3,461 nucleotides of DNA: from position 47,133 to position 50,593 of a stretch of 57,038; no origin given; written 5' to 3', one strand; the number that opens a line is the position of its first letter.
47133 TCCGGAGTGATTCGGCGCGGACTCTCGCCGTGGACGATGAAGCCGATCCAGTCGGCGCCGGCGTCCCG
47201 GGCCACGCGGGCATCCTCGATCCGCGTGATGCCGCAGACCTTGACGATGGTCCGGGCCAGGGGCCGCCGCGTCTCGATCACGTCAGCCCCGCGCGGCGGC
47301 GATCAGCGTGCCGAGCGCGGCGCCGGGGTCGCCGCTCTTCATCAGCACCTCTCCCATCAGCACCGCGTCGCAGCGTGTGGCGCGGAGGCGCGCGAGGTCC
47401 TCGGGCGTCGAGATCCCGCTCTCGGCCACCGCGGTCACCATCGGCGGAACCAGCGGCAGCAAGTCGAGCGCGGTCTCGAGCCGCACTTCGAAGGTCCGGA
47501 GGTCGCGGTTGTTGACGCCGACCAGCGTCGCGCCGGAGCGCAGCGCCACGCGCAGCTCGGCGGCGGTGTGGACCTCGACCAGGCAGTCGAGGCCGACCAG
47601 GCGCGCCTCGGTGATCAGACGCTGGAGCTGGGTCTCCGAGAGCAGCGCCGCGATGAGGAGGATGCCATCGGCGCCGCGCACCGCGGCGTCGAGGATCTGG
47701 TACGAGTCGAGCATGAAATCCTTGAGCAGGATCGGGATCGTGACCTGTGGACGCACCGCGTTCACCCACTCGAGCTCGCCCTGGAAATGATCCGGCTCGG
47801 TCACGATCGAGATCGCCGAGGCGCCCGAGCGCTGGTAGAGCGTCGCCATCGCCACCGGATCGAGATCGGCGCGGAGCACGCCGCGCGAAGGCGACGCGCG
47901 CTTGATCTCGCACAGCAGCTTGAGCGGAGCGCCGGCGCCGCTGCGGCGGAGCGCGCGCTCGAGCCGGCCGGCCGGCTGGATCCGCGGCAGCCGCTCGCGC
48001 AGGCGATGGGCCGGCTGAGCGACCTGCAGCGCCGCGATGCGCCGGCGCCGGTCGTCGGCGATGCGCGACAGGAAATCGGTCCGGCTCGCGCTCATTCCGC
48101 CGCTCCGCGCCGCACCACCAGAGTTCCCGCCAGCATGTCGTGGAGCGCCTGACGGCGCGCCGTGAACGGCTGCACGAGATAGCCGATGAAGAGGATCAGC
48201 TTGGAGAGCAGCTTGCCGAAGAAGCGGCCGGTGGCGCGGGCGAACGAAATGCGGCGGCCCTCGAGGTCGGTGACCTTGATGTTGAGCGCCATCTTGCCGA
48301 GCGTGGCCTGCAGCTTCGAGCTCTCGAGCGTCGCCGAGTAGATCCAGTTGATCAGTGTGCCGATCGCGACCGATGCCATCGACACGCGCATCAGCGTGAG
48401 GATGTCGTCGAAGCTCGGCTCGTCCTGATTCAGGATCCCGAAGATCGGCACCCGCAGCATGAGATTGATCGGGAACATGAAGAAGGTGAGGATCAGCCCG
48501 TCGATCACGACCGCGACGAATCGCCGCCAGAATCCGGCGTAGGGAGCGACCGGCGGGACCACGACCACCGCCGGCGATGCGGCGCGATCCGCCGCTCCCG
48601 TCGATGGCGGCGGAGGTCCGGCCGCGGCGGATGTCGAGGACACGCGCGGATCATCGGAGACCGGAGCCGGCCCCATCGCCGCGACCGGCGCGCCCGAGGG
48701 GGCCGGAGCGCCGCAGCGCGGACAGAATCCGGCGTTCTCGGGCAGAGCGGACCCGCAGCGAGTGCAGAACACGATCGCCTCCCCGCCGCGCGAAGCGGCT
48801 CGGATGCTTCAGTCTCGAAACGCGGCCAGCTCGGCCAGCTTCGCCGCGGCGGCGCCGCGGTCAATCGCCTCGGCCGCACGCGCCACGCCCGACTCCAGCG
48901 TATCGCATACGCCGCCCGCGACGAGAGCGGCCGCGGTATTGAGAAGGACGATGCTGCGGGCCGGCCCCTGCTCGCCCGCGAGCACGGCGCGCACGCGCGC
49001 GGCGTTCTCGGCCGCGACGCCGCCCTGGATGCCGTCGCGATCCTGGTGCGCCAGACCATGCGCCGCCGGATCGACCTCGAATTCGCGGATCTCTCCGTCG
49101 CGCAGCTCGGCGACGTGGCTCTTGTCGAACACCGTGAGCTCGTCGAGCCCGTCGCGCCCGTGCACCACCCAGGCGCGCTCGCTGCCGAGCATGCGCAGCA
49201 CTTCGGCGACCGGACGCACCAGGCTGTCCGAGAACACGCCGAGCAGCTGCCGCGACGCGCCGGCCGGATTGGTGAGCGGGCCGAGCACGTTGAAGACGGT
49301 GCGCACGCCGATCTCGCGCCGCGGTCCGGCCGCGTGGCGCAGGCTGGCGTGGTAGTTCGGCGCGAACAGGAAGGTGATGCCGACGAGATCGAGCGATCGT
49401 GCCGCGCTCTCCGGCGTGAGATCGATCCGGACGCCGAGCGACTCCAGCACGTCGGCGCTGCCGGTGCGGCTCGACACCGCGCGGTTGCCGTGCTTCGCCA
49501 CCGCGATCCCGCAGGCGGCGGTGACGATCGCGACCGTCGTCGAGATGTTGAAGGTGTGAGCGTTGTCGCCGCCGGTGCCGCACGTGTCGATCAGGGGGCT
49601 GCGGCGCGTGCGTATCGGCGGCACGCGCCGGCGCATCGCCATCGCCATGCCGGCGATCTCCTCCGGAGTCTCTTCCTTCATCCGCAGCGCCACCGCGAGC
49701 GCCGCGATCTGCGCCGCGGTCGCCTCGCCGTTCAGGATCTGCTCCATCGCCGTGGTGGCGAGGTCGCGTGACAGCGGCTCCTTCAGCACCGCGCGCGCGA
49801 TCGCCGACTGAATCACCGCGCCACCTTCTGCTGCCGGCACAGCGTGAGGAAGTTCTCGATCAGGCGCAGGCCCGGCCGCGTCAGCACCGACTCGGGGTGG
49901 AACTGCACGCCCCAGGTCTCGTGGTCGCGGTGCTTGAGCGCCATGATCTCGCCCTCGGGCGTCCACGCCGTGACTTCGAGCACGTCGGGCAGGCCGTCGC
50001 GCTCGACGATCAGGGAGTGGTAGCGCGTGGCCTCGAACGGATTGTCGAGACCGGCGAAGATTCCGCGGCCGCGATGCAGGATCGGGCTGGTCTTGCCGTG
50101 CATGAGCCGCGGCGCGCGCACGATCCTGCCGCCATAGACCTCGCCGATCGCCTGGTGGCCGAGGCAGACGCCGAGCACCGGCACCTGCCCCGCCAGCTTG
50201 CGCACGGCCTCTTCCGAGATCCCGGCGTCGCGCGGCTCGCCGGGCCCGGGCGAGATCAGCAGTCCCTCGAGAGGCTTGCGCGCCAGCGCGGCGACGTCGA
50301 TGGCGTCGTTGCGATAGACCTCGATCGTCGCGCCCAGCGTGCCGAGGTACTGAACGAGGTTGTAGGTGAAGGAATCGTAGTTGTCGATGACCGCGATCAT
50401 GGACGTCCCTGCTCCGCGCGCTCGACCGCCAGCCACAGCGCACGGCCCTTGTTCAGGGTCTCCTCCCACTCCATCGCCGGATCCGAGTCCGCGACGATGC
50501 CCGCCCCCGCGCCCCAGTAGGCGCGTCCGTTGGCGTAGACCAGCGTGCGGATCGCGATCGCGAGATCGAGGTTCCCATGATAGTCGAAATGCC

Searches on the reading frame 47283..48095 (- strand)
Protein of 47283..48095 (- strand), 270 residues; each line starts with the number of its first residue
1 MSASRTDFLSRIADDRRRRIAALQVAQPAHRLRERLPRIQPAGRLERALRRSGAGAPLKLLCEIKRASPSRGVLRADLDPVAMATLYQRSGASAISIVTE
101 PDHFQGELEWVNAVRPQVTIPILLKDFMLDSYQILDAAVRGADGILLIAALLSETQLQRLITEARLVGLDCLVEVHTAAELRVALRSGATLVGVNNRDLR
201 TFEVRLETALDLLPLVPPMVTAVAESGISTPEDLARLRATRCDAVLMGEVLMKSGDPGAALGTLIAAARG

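Call 33: search_protein_families(library=pfam, proteins=[window:47283-48095:-])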
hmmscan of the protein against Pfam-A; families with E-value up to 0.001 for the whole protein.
window:47283-48095:- (270 aa): 1 family
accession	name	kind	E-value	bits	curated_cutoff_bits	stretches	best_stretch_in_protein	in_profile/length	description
PF00218.27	IGPS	-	3.9e-75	252.8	27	1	9-261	1-251/254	Indole-3-glycerol phosphate synthase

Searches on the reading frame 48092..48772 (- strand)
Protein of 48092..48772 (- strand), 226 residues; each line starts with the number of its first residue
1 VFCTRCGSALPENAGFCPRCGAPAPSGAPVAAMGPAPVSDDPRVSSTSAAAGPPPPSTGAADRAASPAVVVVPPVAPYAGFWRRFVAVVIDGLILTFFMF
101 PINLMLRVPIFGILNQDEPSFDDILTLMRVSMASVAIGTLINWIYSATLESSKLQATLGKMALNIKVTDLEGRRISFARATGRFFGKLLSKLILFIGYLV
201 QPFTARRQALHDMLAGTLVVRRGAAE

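Call 33: search_protein_families(library=pfam, proteins=[window:48092-48772:-])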
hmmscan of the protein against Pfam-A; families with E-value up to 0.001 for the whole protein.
window:48092-48772:- (226 aa): 3 families
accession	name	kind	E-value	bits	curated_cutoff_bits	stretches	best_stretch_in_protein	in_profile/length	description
PF06271.18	RDD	-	8.3e-25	88.1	24.1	1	78-216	1-137/137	RDD family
PF13240.11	Zn_Ribbon_1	-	1.6e-07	31.3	25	1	2-23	1-22/23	zinc-ribbon domain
PF12773.13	DZR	-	0.00055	20.5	27.3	1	3-21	27-45/45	Double zinc ribbon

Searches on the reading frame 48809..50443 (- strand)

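Call 33: search_protein_families(library=pfam, proteins=[window:48809-50443:-])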
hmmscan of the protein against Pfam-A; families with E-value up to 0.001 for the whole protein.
window:48809-50443:- (544 aa): 2 families
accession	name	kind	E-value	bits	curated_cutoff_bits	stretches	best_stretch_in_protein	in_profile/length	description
PF00591.27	Glycos_transf_3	-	1.7e-91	306.8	27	1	283-532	3-252/253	Glycosyl transferase family, a/b domain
PF02885.22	Glycos_trans_3N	-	2.8e-19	69.1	26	1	213-273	2-62/63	Glycosyl transferase family, helical bundle domain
